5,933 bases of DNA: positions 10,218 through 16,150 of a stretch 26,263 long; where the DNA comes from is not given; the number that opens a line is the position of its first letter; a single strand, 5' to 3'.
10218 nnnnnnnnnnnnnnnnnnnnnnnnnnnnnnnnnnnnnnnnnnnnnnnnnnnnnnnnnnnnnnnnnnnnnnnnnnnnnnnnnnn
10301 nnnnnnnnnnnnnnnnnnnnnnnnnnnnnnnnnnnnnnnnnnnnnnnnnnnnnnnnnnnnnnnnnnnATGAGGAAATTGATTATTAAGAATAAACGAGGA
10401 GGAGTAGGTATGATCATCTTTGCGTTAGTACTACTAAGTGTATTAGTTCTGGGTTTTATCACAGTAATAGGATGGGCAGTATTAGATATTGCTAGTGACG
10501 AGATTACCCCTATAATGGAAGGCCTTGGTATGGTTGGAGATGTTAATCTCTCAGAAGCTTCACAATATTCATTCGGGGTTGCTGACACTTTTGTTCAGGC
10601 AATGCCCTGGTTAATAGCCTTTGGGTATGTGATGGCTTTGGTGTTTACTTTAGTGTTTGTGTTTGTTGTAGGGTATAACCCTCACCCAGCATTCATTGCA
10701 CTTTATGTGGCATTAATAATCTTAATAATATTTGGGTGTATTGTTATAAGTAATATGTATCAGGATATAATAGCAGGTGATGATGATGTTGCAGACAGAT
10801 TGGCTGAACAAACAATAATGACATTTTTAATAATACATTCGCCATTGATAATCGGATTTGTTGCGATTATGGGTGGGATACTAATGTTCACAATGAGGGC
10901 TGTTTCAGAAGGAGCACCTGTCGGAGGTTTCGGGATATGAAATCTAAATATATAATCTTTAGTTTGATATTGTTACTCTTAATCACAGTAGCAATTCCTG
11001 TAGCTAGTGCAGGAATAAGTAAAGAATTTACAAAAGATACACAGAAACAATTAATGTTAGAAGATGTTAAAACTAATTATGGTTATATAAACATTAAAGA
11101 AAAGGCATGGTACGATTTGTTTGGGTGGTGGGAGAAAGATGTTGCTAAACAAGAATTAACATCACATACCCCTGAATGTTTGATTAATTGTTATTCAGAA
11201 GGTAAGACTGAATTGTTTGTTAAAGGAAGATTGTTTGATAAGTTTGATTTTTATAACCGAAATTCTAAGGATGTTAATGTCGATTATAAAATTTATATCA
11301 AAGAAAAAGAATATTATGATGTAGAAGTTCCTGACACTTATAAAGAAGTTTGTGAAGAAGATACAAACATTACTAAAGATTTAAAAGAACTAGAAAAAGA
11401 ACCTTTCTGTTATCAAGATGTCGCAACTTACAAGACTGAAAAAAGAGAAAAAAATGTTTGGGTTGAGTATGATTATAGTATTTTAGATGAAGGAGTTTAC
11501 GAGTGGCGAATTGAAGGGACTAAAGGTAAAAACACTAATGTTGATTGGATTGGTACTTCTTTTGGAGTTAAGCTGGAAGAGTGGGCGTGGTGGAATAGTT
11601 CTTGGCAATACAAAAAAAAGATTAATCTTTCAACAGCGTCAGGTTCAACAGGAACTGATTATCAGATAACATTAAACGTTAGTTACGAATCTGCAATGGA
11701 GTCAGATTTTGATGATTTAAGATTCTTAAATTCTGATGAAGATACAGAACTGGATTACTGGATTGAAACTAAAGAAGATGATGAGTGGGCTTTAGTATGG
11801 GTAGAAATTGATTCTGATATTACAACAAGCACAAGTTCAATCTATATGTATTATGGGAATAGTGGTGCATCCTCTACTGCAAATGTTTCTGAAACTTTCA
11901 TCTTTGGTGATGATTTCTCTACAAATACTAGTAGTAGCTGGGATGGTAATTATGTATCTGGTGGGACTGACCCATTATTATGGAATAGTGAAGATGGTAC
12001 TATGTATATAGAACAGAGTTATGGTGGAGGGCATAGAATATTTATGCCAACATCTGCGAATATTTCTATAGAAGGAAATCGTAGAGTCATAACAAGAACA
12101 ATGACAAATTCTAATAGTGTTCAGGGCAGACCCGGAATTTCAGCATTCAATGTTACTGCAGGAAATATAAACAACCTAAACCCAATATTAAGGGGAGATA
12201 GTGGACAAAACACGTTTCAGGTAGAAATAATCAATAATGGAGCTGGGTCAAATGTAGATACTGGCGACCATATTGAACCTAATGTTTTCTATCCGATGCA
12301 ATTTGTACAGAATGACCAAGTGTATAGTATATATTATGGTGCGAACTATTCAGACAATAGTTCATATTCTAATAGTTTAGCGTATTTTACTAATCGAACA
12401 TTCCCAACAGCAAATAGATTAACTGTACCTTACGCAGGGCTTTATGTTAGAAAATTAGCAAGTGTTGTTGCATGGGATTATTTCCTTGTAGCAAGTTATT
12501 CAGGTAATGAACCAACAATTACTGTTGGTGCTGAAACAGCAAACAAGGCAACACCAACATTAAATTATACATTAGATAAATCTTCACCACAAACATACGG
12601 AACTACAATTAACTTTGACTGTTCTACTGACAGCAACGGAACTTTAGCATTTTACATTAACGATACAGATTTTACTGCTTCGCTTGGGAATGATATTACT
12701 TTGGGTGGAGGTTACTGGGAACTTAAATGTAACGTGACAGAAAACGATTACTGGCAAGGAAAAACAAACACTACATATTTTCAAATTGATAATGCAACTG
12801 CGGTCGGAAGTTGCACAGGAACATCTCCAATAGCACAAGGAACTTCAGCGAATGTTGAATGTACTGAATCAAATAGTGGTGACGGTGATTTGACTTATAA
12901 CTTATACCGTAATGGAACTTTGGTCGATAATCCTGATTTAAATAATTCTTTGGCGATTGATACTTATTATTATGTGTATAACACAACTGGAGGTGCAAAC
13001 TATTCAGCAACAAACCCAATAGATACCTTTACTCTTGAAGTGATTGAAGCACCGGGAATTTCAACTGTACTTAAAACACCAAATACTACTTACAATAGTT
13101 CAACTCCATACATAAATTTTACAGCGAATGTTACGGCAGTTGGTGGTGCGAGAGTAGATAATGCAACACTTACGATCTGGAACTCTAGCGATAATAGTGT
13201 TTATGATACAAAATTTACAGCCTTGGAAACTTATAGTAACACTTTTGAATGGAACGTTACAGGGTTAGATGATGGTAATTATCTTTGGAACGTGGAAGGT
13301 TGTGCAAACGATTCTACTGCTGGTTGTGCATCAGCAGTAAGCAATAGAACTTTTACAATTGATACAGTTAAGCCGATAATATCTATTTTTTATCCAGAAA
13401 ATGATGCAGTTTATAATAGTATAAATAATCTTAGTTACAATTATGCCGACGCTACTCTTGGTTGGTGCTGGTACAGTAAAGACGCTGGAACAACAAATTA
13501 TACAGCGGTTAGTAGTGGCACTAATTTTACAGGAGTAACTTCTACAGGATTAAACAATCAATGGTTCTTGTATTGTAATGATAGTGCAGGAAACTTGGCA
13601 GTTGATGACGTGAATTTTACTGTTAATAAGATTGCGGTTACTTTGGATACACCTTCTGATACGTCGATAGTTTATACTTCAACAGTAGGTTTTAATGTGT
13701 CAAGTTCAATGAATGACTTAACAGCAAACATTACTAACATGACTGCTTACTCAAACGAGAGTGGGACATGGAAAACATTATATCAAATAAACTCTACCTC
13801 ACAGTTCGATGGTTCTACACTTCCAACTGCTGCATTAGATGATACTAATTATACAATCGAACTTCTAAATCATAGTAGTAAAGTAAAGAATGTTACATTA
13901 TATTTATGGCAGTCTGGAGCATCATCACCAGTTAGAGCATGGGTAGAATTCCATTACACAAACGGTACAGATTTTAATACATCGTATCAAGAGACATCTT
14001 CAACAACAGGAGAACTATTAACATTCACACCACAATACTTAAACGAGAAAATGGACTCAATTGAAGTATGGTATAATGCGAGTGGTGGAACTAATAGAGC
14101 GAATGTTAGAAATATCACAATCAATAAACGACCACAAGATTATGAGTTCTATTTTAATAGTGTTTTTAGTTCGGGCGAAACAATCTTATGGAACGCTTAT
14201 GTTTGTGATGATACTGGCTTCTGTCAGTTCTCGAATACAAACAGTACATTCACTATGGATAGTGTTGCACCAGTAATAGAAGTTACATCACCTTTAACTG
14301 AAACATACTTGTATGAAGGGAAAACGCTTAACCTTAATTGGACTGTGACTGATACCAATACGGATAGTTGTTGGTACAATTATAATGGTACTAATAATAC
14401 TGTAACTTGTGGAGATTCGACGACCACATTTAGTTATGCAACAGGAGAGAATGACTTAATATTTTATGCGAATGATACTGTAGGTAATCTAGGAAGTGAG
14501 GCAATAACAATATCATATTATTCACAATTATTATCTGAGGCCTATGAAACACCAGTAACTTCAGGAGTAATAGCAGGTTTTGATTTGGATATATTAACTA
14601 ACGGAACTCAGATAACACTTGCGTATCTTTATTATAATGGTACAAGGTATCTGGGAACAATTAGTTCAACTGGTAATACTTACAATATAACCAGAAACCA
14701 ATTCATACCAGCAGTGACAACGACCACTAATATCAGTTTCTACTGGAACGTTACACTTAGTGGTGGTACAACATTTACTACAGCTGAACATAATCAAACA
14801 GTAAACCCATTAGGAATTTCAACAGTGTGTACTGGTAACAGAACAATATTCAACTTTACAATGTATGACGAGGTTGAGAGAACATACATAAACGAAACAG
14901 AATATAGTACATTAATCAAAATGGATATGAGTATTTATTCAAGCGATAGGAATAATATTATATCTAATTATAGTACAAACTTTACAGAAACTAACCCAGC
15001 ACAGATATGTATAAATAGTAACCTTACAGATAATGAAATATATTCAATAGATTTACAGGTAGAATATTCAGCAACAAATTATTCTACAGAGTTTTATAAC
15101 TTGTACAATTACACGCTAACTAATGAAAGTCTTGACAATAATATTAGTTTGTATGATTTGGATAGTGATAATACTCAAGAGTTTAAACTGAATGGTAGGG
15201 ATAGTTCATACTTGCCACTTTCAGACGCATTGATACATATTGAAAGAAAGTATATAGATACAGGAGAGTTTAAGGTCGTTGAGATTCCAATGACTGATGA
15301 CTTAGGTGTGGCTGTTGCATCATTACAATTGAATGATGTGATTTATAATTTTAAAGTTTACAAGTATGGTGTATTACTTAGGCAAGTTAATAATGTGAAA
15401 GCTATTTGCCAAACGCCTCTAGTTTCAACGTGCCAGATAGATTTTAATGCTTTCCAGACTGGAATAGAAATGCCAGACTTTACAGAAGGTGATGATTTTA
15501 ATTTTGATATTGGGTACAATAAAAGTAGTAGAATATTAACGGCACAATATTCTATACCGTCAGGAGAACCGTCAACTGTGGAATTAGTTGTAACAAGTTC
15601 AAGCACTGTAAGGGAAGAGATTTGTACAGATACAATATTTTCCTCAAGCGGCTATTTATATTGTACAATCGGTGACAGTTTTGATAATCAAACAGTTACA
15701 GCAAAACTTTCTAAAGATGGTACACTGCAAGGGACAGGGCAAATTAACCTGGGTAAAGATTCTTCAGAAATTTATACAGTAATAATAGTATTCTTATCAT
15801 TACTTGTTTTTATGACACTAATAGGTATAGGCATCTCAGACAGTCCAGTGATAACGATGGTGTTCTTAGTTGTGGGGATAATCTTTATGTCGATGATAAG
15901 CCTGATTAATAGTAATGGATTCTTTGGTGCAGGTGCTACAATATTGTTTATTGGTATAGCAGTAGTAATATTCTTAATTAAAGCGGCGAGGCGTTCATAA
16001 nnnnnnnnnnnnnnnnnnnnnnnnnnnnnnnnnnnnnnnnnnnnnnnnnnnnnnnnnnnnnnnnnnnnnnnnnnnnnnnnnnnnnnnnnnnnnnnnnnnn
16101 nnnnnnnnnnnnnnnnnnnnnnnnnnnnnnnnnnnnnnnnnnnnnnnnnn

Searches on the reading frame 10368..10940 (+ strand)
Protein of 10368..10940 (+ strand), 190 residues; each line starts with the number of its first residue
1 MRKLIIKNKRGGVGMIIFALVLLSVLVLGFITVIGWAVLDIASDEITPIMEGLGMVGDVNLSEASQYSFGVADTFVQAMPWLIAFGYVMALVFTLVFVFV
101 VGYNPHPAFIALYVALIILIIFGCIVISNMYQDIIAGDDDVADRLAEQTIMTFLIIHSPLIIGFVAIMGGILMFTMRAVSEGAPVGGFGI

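Call 5: search_protein_families(library=pfam, proteins=[window:10368-10940:+], max_evalue=0.1)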
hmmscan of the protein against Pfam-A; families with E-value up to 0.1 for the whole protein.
window:10368-10940:+ (190 aa): 2 families
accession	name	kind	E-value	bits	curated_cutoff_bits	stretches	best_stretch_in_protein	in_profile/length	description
PF11744.14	ALMT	-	0.013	14.8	20.6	1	64-139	98-176/471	Aluminium activated malate transporter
PF01529.25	DHHC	-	0.016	15.7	28.7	1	101-179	43-120/133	DHHC palmitoyltransferase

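Call 6: search_protein_families(library=phrogs, proteins=[window:10368-10940:+], max_evalue=0.1)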
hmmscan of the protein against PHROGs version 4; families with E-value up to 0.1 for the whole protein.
window:10368-10940:+ (190 aa): 0 families

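Call 64: search_protein_families(library=ncbifam, proteins=[window:10368-10940:+], max_evalue=0.1)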
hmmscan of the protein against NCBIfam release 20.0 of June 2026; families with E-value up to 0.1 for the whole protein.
window:10368-10940:+ (190 aa): 0 families

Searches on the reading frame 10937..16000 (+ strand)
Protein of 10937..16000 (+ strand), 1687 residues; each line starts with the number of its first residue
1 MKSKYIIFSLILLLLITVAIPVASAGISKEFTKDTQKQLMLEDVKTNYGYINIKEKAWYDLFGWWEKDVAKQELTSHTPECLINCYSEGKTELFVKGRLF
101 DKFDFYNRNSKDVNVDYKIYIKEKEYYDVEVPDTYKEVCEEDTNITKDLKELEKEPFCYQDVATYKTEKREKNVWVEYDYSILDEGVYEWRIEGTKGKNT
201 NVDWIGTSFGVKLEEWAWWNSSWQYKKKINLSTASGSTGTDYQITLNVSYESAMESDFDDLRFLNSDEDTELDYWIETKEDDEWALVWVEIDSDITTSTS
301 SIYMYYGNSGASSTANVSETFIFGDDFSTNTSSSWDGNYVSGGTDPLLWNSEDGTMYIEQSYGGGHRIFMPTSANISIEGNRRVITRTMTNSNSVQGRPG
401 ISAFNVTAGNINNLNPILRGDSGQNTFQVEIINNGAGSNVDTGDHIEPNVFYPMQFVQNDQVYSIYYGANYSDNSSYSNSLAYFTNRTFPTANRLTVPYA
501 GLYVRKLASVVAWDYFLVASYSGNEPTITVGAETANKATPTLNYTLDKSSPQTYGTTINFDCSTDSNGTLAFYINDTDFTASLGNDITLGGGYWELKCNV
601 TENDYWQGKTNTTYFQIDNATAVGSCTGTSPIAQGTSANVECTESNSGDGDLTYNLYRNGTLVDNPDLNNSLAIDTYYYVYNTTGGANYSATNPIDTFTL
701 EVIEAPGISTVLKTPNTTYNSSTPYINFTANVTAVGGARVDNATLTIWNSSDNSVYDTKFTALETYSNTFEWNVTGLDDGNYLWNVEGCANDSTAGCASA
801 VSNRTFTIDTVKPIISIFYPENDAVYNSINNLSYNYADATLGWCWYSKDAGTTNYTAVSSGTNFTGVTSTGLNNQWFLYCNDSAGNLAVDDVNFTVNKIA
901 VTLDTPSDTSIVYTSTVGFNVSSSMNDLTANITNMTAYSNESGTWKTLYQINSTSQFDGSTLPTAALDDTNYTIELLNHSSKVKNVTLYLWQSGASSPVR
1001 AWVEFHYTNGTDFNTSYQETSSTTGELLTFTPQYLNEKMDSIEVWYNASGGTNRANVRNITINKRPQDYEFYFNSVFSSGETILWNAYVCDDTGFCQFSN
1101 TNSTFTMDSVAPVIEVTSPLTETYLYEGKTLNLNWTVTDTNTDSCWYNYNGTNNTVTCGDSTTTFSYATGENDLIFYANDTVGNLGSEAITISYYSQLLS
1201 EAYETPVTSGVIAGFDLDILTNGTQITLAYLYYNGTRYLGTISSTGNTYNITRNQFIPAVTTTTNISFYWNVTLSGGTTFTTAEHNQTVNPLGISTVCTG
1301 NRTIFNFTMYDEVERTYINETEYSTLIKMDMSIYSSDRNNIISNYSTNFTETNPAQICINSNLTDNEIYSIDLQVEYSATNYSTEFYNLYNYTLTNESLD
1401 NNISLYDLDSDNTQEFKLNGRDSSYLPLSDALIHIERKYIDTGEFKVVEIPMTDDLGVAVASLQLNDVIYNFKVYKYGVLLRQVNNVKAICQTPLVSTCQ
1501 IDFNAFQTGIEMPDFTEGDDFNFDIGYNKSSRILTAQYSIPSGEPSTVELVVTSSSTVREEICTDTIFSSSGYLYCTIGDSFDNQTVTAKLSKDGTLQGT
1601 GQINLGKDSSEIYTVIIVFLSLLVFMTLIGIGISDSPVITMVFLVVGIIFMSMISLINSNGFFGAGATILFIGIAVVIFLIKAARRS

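Call 5: search_protein_families(library=pfam, proteins=[window:10937-16000:+], max_evalue=0.1)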
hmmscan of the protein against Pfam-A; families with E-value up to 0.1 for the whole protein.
window:10937-16000:+ (1687 aa): 1 family
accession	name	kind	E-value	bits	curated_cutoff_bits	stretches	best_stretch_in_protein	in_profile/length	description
PF10102.14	DUF2341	-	1.6e-17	64.1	23.4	1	257-336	1-82/84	Domain of unknown function (DUF2341)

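Call 6: search_protein_families(library=phrogs, proteins=[window:10937-16000:+], max_evalue=0.1)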
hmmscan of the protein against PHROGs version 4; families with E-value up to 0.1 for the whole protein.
window:10937-16000:+ (1687 aa): 0 families

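Call 12: search_dna_similar(query=window:10937-16000:+, collection=phages, mode=protein, max_evalue=0.01)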
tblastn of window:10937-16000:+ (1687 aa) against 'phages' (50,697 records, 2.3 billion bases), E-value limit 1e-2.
Records with a match: 1; places in all: 1; records where one place covers at least 80% of the query: 0.
Best place of each record, by identity: <60% 1.
By first word of the organism name: Caudoviricetes 1.
By host as written in the record: Methanomicrobiales 1.
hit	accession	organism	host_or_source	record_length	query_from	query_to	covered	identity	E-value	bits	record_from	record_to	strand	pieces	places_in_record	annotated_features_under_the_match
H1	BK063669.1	Caudoviricetes sp. vir524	Methanomicrobiales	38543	221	316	6%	34.4%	7e-7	61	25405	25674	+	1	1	hypothetical protein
